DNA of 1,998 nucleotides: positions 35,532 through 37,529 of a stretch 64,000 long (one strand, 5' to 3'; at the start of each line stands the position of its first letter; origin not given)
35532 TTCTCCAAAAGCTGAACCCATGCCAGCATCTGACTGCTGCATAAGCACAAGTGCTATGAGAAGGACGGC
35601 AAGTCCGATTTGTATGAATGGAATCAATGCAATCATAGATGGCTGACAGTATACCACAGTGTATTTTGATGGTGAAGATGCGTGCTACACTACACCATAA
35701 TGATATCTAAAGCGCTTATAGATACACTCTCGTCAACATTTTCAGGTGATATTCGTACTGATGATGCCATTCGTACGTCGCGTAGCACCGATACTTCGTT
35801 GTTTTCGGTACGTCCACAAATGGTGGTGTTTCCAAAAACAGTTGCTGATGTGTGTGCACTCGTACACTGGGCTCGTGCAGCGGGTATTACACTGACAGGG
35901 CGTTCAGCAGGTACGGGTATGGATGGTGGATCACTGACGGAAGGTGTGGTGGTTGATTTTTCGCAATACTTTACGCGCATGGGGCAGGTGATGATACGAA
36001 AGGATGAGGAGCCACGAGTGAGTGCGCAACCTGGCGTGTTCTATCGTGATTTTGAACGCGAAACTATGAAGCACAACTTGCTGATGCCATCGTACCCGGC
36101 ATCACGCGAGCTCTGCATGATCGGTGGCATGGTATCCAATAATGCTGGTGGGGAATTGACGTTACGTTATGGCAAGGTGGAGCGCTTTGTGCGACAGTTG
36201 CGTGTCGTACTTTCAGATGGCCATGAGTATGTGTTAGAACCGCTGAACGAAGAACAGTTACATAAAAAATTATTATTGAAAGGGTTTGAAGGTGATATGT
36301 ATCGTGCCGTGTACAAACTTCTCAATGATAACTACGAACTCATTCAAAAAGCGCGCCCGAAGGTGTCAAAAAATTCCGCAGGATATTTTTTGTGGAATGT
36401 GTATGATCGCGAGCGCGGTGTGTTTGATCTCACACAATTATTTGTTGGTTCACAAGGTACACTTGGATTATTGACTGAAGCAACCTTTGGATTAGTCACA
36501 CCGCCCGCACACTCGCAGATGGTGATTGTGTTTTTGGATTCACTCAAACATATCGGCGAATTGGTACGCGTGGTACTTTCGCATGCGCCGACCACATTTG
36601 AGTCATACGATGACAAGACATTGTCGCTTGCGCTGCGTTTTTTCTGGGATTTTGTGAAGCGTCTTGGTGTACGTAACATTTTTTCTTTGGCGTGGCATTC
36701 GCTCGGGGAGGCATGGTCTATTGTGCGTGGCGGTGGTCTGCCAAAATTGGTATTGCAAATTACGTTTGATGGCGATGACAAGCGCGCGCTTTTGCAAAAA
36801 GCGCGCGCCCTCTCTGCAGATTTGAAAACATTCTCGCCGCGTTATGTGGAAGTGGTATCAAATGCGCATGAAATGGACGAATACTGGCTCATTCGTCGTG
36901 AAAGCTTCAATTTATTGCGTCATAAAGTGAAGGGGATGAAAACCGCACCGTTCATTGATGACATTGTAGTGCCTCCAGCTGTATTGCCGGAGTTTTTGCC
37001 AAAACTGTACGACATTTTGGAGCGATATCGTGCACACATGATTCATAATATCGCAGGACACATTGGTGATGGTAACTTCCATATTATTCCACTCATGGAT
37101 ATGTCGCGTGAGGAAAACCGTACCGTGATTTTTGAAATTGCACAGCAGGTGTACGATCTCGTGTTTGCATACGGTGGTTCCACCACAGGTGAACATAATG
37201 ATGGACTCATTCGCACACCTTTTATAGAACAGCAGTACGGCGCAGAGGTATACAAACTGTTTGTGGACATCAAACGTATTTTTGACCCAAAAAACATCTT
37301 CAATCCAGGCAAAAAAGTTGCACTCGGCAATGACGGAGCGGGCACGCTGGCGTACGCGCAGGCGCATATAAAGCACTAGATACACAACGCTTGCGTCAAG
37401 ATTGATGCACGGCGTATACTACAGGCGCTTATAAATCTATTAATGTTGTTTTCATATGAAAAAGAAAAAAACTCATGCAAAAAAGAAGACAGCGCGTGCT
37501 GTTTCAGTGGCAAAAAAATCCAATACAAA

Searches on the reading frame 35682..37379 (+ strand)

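Call 29: search_protein_families(library=pfam, proteins=[window:35682-37379:+], max_evalue=0.00001)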
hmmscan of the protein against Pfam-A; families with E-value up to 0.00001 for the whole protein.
window:35682-37379:+ (565 aa): 2 families
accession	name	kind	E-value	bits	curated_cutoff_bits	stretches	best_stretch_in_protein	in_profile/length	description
PF02913.24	FAD-oxidase_C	-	5.7e-42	144.6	21.2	1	275-544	2-247/248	FAD linked oxidases, C-terminal domain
PF01565.28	FAD_binding_4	-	9.7e-30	103.5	26.4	1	45-181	1-134/139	FAD binding domain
